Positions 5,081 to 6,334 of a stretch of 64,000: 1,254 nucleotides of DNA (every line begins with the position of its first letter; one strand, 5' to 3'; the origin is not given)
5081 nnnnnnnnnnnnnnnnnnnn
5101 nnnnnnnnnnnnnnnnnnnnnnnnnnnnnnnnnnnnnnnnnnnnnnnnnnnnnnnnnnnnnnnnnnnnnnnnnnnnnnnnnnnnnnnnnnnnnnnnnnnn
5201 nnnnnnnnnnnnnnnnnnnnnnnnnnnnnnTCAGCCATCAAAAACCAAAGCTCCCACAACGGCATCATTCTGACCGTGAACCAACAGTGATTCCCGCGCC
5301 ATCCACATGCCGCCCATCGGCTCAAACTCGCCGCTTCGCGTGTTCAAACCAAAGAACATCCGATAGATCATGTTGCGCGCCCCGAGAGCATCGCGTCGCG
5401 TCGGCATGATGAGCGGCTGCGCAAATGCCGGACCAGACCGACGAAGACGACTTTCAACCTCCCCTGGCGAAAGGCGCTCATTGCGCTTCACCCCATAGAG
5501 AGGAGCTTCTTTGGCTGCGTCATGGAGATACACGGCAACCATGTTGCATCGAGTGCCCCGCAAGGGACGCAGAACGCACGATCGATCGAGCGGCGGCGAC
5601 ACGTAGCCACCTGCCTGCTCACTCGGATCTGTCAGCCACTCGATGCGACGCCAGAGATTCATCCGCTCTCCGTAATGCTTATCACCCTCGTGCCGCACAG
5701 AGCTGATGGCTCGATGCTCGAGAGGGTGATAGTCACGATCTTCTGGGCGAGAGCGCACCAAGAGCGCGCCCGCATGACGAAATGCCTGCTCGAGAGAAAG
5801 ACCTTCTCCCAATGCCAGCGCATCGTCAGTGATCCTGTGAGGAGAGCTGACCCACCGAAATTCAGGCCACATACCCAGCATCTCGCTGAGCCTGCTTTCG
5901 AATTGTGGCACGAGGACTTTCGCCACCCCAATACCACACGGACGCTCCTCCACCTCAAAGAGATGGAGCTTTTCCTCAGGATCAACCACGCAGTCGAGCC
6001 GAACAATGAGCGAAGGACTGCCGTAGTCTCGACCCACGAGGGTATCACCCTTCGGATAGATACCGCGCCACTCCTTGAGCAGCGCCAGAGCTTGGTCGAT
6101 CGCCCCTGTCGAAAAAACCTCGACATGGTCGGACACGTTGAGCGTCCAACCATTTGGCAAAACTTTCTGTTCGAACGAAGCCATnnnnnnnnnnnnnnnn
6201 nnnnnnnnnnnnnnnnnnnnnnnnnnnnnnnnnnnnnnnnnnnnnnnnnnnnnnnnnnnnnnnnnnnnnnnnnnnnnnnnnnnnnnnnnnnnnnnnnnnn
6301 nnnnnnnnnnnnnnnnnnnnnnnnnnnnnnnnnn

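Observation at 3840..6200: GC-rich island: a 317-aa unknown protein with AGGAGG SD upstream of a GATase1 gene, plus a GC-rich 67-aa ORF with AAGGAG SD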

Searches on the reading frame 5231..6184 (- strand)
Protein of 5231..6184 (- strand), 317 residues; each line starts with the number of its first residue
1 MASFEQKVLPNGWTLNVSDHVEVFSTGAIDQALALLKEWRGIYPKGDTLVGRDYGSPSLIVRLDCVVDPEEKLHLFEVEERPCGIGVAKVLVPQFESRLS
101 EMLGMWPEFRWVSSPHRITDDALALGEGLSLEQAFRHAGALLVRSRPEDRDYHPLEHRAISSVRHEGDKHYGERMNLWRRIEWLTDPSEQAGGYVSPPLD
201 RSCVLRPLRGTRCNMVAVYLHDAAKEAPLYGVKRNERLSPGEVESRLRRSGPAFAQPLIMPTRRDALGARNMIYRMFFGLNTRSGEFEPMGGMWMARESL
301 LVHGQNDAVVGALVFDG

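Call 5: search_protein_families(library=pfam, proteins=[window:5231-6184:-], max_evalue=1)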
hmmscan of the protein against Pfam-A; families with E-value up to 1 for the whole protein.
window:5231-6184:- (317 aa): 0 families

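Call 6: find_homologous_proteins(query=window:5231-6184:-, max_evalue=0.001)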
Query window:5231-6184:- (317 aa): 15 proteins with E <= 0.001 among 3959 candidates.
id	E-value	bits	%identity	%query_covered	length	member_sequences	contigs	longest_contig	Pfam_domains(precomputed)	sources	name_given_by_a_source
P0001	1.4e-215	733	100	100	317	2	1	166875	-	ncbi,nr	ncbi:hypothetical protein K2X96_01985 [Patescibacteria group bacterium]|nr:hypothetical protein [Pat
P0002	2.0e-95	338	51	99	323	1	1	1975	-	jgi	-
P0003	2.9e-91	324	50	96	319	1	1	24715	-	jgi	-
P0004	3.1e-91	324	49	98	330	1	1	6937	-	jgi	-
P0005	1.2e-86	309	47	98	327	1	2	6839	-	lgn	-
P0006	2.1e-86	308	48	97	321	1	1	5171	-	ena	-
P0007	6.6e-83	297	46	95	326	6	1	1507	-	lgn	-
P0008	3.8e-82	294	45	96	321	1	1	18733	-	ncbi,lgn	-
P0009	5.6e-77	277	41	98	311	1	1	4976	-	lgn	-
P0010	1.6e-76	276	45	96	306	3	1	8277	-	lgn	-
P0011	6.3e-72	261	44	96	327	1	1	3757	-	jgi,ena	-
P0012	1.2e-69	253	46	98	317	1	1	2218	-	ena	-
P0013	1.2e-63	233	42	96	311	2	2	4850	-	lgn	-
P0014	4.5e-46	176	35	94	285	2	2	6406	-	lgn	-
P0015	8.8e-34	135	32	98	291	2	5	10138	-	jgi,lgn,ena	-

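Call 7: search_protein_families(library=ncbifam, proteins=[window:5231-6184:-], max_evalue=1)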
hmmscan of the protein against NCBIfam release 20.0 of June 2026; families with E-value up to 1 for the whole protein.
window:5231-6184:- (317 aa): 0 families

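Call 8: search_solved_structures(query=window:5231-6184:-, max_evalue=10)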
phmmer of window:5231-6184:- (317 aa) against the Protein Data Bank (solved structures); distinct sequences matched with E-value up to 10: 0.

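Call 12: search_solved_structures(query=A1, max_evalue=10, show_alignments=3)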
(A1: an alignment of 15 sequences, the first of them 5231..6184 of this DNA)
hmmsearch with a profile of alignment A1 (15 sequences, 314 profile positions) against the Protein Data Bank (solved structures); distinct sequences matched with E-value up to 10: 1.
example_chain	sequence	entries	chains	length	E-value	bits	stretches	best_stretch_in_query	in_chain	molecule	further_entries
9ki1_V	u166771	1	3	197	2.1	10.8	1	154-224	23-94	Baseplate puncturing device gp45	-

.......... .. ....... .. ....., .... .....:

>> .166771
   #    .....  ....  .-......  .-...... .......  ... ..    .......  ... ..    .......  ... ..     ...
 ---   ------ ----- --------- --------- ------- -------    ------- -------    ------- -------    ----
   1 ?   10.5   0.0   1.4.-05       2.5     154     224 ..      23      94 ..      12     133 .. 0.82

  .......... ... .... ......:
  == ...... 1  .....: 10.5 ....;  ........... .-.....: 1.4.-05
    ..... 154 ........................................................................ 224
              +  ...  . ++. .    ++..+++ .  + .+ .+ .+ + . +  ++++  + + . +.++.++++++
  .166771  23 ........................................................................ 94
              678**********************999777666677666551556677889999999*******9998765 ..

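Call 13: find_encoding_contigs(protein=P0003, flank=8000, max_places=3)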
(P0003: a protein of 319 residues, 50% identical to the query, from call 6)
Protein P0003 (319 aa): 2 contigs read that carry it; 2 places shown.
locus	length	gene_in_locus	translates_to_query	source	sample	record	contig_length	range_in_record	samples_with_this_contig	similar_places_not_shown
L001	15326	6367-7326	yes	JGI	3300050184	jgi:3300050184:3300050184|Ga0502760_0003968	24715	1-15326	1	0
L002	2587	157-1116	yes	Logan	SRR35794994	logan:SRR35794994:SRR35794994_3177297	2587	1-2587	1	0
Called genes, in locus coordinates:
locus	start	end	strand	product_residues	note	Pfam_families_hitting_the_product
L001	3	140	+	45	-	?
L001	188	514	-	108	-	-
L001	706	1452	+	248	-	PF01978:TrmB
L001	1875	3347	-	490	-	PF01743:PolyA_pol, PF12627:PolyA_pol_RNAbd, PF01966:HD, PF13735:tRNA_NucTran2_2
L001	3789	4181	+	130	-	PF02021:UPF0102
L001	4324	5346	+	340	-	PF03602:Cons_hypoth95 (weak), PF10672:Methyltrans_SAM (weak)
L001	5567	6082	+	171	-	-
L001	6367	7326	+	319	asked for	-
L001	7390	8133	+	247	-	PF00117:GATase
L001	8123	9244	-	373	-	PF13365:Trypsin_2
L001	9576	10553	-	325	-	PF01520:Amidase_3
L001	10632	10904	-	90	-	PF00216:Bac_DNA_binding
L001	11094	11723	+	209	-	PF00800:PDT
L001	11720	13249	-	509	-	PF12072:RNase_Y_N, PF00013:KH_1 (weak), PF01966:HD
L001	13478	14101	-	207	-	PF00574:CLP_protease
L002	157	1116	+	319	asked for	-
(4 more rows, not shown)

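Call 14: find_encoding_contigs(protein=P0008, flank=8000, max_places=3)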
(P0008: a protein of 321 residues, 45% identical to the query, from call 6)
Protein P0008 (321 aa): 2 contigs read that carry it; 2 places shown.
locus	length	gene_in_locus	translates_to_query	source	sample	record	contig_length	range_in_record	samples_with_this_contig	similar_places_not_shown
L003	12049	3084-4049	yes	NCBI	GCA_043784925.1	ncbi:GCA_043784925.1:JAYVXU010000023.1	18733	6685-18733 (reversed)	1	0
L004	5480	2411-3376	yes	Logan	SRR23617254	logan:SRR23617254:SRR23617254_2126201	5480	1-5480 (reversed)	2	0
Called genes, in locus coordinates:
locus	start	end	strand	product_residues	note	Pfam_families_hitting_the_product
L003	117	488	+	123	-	-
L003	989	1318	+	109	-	PF02021:UPF0102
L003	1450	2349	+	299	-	PF10672:Methyltrans_SAM, PF03602:Cons_hypoth95 (weak)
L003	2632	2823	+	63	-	-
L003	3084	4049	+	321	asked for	-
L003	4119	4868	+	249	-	PF07722:Peptidase_C26 (weak), PF00117:GATase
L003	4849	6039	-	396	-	PF13365:Trypsin_2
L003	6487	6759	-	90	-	PF00216:Bac_DNA_binding, PF18291:HU-HIG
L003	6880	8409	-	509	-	PF12072:RNase_Y_N, PF22891:KH_PNO1_2nd (faint), PF00013:KH_1, PF08668:HDOD (faint), PF01966:HD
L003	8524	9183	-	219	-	PF00574:CLP_protease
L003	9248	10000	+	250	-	PF01978:TrmB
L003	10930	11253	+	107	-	-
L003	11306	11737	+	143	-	-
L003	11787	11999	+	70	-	-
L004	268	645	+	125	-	PF08378:NERD (weak), PF02021:UPF0102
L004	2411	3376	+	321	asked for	-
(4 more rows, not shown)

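Call 15: find_encoding_contigs(protein=P0015, flank=8000, max_places=5)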
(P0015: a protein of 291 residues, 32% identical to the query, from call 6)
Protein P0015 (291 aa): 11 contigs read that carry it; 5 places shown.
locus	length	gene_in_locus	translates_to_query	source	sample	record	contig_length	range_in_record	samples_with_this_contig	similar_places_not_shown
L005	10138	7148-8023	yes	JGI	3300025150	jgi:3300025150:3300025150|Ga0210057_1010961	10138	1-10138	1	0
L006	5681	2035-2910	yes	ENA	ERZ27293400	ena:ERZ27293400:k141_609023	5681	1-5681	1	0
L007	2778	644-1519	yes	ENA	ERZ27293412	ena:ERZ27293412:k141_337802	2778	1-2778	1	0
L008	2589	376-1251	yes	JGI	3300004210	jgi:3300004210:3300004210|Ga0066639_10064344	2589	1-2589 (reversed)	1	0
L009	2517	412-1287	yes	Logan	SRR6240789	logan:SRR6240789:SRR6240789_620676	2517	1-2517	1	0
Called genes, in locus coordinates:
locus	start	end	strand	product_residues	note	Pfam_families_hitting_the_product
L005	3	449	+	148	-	?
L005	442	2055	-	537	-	PF07022:Phage_CI_repr (faint), PF13443:HTH_26 (weak)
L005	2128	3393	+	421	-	PF00675:Peptidase_M16, PF05193:Peptidase_M16_C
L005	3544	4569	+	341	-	PF01594:AI-2E_transport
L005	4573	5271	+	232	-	PF00590:TP_methylase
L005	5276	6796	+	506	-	PF00133:tRNA-synt_1, PF01406:tRNA-synt_1e (faint), PF09334:tRNA-synt_1g, PF19303:Anticodon_3 (faint), PF09334:tRNA-synt_1g, PF00133:tRNA-synt_1, PF08264:Anticodon_1 (weak)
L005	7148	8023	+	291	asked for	-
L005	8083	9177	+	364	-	PF01546:Peptidase_M20, PF07687:M20_dimer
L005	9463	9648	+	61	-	-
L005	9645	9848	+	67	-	-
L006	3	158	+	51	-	?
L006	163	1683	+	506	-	PF00133:tRNA-synt_1, PF01406:tRNA-synt_1e (faint), PF09334:tRNA-synt_1g, PF19303:Anticodon_3 (faint), PF09334:tRNA-synt_1g, PF00133:tRNA-synt_1, PF08264:Anticodon_1 (weak)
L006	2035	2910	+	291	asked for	-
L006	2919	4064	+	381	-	PF01546:Peptidase_M20, PF07687:M20_dimer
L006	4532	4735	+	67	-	-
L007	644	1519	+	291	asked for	-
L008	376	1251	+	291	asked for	-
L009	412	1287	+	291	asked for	-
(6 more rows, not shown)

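Call 17: find_encoding_contigs(protein=P0014, flank=8000, max_places=3)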
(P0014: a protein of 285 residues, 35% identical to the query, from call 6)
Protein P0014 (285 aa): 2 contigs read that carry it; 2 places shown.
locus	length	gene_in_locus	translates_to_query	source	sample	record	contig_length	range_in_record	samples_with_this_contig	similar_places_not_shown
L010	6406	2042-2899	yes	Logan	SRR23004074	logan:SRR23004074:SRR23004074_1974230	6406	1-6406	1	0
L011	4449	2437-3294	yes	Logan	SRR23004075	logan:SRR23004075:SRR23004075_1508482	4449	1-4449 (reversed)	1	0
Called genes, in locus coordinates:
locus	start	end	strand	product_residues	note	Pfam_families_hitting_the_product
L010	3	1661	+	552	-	?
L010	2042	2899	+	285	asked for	-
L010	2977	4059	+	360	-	PF04389:Peptidase_M28 (weak), PF05343:Peptidase_M42 (faint), PF01546:Peptidase_M20, PF07687:M20_dimer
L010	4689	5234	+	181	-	PF02357:NusG, PF00467:KOW (weak)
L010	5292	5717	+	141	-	PF03946:Ribosomal_L11_N, PF00298:Ribosomal_L11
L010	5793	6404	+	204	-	?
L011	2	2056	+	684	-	?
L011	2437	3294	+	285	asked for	-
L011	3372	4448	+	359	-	?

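Call 18: find_encoding_contigs(protein=P0010, flank=8000, max_places=3)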
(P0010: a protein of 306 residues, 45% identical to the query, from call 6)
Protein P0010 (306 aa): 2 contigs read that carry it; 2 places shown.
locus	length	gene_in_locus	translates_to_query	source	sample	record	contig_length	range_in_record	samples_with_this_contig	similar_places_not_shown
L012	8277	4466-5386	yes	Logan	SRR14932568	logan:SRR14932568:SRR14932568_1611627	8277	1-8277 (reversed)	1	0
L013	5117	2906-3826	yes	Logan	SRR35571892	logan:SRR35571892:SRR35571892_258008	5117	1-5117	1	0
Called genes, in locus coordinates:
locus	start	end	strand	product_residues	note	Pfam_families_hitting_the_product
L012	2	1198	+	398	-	?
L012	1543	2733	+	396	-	PF00009:GTP_EFTU, PF03144:GTP_EFTU_D2, PF03143:GTP_EFTU_D3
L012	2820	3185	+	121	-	PF00338:Ribosomal_S10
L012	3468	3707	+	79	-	-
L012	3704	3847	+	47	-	-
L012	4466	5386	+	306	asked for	-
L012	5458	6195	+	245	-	PF07722:Peptidase_C26 (weak), PF00117:GATase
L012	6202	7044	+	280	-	PF02678:Pirin, PF05726:Pirin_C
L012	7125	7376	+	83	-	PF04014:MazE_antitoxin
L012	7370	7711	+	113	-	PF02452:PemK_toxin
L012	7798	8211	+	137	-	-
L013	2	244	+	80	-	?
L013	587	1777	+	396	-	PF00009:GTP_EFTU, PF03144:GTP_EFTU_D2, PF03143:GTP_EFTU_D3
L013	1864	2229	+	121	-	PF00338:Ribosomal_S10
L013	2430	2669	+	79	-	-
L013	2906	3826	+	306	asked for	-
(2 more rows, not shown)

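Call 20: predict_structure(alignment_id=A1)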
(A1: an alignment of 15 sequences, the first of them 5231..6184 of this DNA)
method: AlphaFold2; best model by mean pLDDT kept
length: 317 residues; sequences in the alignment: 15
mean_pLDDT: 92.0   pTM: 0.90
mean pLDDT of the five models: 92.0, 91.9, 91.9, 91.3, 90.8
residues with pLDDT >= 90: 254; 70-90: 51; 50-70: 12; < 50: 0
segments of 3 or more residues with pLDDT < 50: none
pLDDT, mean of each block of 10 residues (from residue 1): 87 91 93 97 96 97 95 95 94 96 97 89 95 98 94 97 94 96 96 95 93 82 61 82 95 95 88 96 97 92 82 88
secondary structure, 60 per line:
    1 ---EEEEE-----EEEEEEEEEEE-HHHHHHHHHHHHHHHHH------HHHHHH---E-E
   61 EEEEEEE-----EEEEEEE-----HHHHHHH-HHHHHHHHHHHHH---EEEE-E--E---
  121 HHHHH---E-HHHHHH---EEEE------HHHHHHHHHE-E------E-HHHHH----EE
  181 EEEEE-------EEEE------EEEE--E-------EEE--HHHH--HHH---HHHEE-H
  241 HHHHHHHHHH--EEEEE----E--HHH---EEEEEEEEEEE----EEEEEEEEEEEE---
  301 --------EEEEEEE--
elements in order: E4-8 E14-24 H26-42 H49-54 E60-67 E73-79 H85-91 H93-105 E109-112 H121-125 H131-136 E140-143 H150-158 H170-174 E179-185 E193-196 E203-206 E217-219 H222-225 H240-250 E253-257 E271-281 E286-297 E309-315

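Call 22: search_protein_representatives(alignment_id=A1)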
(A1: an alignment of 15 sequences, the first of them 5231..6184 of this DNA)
Query: 15 sequences, 314 profile positions. Proteins with E-value up to 0.001 (for the whole library): 421; up to 1e-10: 345; up to 1e-30: 192. The best 150 are listed.
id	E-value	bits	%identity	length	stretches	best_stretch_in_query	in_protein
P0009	3.4e-134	463.5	-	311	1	2-312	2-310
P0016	6.8e-127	439.5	-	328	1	5-312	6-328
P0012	5.7e-120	416.7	-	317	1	1-313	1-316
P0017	1.0e-109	383.1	-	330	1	6-313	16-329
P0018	9.4e-108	376.6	-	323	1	4-311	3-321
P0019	1.2e-103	363.1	-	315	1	6-312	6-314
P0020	1.5e-103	362.8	-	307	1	4-313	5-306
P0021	1.4e-102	359.6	-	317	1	5-312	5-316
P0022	5.8e-97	341.2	-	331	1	9-313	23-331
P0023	2.7e-93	329.1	-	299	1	4-312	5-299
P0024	6.8e-93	327.8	-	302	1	6-312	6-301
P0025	2.4e-92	326.0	-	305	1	7-312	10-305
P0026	1.7e-91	323.2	-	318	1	3-312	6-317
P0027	4.0e-90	318.7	-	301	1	4-311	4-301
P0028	1.4e-89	316.9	-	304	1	4-311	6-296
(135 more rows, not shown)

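Call 29: find_related_loci(query=A1, collection=genome_contigs, flank=6000)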
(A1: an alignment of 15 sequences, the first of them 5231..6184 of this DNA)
Query A1 (317 aa) in genome_contigs; peptide patterns used: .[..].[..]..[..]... (x = any residue, [..] = any of these).
240 stretches matched a pattern; 40 encode a relative of the query (tblastn E <= 1e-3); 39 distinct loci.
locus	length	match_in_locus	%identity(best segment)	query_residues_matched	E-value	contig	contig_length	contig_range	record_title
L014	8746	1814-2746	47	6-314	1e-88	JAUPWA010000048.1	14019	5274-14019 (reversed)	MAG: Patescibacteria group bacterium isolate erpe_2018_sw_42hr_WHONDRS-SW48-000099_B_bin.61 scaffold_892568, whole genom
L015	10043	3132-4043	45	13-316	8e-86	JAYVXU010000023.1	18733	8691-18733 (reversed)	MAG: Candidatus Adlerbacteria bacterium isolate GL85_DN_metabinner_15 GL85_DN_metabinner_15_22, whole genome shotgun seq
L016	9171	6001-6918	42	13-315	3e-78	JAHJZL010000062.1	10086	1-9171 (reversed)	MAG: Patescibacteria group bacterium isolate Undefined_mixed_planktonic.mb.113 Undefined_mixed_p.mb.113_k141_976197, who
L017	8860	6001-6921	41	12-315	3e-75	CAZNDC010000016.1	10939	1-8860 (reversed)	MAG TPA_asm: uncultured Candidatus Saccharibacteria bacterium isolate SRP178908_co2_72 genome assembly, contig: NODE_351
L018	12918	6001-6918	41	13-315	9e-74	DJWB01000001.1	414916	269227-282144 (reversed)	MAG TPA_asm: Patescibacteria group bacterium UBA6241 UBA6241_contig_4350, whole genome shotgun sequence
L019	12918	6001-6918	40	13-315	2e-69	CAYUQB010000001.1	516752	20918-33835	MAG TPA_asm: uncultured Candidatus Saccharibacteria bacterium isolate binchicken_co110_140 genome assembly, contig: NODE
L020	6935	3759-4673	39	9-313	4e-69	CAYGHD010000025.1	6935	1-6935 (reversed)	MAG TPA_asm: uncultured Candidatus Saccharibacteria bacterium isolate ERP113451_co1_4 genome assembly, contig: NODE_1432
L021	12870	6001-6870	35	11-313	3e-56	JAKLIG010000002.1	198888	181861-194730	MAG: Patescibacteria group bacterium isolate RA.bin81 RA.bin81_2, whole genome shotgun sequence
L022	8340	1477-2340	36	12-313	9e-55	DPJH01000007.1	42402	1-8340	MAG TPA_asm: Candidatus Moraniibacteriota bacterium isolate UBA8518 contig_262564, whole genome shotgun sequence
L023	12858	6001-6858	34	13-313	1e-53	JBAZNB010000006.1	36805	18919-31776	MAG: Candidatus Paceibacterota bacterium isolate SO_2017_LW4_57 scaffold_519_c1_LW137-91_2017, whole genome shotgun sequ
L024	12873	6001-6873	35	12-316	5e-53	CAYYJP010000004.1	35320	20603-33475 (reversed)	MAG TPA_asm: uncultured Gammaproteobacteria bacterium isolate SRP050083_co7_164 genome assembly, contig: NODE_909_length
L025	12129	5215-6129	35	13-314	5e-53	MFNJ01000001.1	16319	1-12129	MAG: Candidatus Levybacteria bacterium RIFCSPHIGHO2_01_FULL_36_15 rifcsphigho2_01_scaffold_10899, whole genome shotgun s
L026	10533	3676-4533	32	13-313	4e-51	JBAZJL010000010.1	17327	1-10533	MAG: Candidatus Paceibacterota bacterium isolate SO_2017_LW4_119 scaffold_1214_c1_LW137-91_2017, whole genome shotgun se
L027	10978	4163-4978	32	30-313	3e-51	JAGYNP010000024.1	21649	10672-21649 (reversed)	MAG: Candidatus Moraniibacteriota bacterium isolate M55B148 k51_1998739_flag_0_multi_26.9880_len_21649, whole genome sho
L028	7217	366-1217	34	13-313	4e-51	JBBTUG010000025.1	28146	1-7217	MAG: Patescibacteria group bacterium isolate H41-bin267_1 H41_bin267_1_000000000025, whole genome shotgun sequence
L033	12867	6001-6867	30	13-313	3e-46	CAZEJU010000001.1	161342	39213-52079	MAG TPA_asm: uncultured Gammaproteobacteria bacterium isolate binchicken_co105_439 genome assembly, contig: NODE_96_leng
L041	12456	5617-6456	28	13-315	7e-41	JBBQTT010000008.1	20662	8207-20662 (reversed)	MAG: Candidatus Saccharimonadales bacterium isolate Co_metawrap_1856 Cmw_1856_k141_10590038_length_20662_cov_15.9971, wh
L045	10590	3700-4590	29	13-314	4e-29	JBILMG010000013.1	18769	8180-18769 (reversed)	MAG: Candidatus Paceibacteria bacterium isolate ME2017-08-18_3300034012_group7_bin137 Rohwer_bin1537_scaffold_1720_c1, w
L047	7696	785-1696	29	4-313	2e-27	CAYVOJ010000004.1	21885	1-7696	MAG TPA_asm: uncultured Candidatus Saccharibacteria bacterium isolate binchicken_co128_51 genome assembly, contig: NODE_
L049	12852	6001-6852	29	30-314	2e-21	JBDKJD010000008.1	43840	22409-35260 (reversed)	MAG: Candidatus Parcubacteria bacterium isolate guil_2019_sw_WHONDRS-S19S_0049_A_bin.3 scaffold_0000070, whole genome sh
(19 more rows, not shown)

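Call 50: search_protein_families(library=pfam, alignment_id=A3, max_evalue=1)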
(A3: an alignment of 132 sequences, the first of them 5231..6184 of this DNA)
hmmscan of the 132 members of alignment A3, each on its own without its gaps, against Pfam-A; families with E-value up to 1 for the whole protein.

A. member 1, window:5231-6184:- (317 aa): 0 families

B. families by the number of members that match (of 132 scanned): 34 families (the first 25 are shown)
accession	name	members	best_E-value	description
PF14398.11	ATPgrasp_YheCD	3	0.062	YheC/D like ATP-grasp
PF03423.18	CBM_25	3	0.087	Carbohydrate binding domain (family 25)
PF14397.11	ATPgrasp_ST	3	0.14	Sugar-transfer associated ATP-grasp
PF13964.12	Kelch_6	2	0.015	Kelch motif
PF02655.19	ATP-grasp_3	2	0.12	ATP-grasp domain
PF23585.1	DUF7137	1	0.0014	Domain of unknown function (DUF7137)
PF01939.22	NucS_C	1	0.0026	Endonuclease NucS C-terminal domain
PF18853.6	LPD37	1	0.0028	Large polyvalent protein associated domain 37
PF19123.5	DUF5807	1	0.024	Family of unknown function (DUF5807)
PF14414.12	WHH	1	0.039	A nuclease of the HNH/ENDO VII superfamily with conserved WHH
PF13535.11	ATP-grasp_4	1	0.047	ATP-grasp domain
PF19416.4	Astro_VPg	1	0.047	Astrovirus VPg protein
PF24965.1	TRS130_4HB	1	0.068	TRS130-like four helical bundle domain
PF05906.16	DUF865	1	0.069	Herpesvirus-7 repeat of unknown function (DUF865)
PF03284.19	PHZA_PHZB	1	0.07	Phenazine biosynthesis protein A/B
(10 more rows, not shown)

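Call 51: search_solved_structures(query=A3, max_evalue=10, show_alignments=3)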
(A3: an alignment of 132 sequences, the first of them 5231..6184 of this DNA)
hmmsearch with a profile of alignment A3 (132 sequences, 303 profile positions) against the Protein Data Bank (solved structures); distinct sequences matched with E-value up to 10: 1.
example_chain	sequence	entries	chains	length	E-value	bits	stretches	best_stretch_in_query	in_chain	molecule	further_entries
6jil_A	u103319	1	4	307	0.077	15.4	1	192-251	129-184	Cycloserine biosynthesis protein DcsG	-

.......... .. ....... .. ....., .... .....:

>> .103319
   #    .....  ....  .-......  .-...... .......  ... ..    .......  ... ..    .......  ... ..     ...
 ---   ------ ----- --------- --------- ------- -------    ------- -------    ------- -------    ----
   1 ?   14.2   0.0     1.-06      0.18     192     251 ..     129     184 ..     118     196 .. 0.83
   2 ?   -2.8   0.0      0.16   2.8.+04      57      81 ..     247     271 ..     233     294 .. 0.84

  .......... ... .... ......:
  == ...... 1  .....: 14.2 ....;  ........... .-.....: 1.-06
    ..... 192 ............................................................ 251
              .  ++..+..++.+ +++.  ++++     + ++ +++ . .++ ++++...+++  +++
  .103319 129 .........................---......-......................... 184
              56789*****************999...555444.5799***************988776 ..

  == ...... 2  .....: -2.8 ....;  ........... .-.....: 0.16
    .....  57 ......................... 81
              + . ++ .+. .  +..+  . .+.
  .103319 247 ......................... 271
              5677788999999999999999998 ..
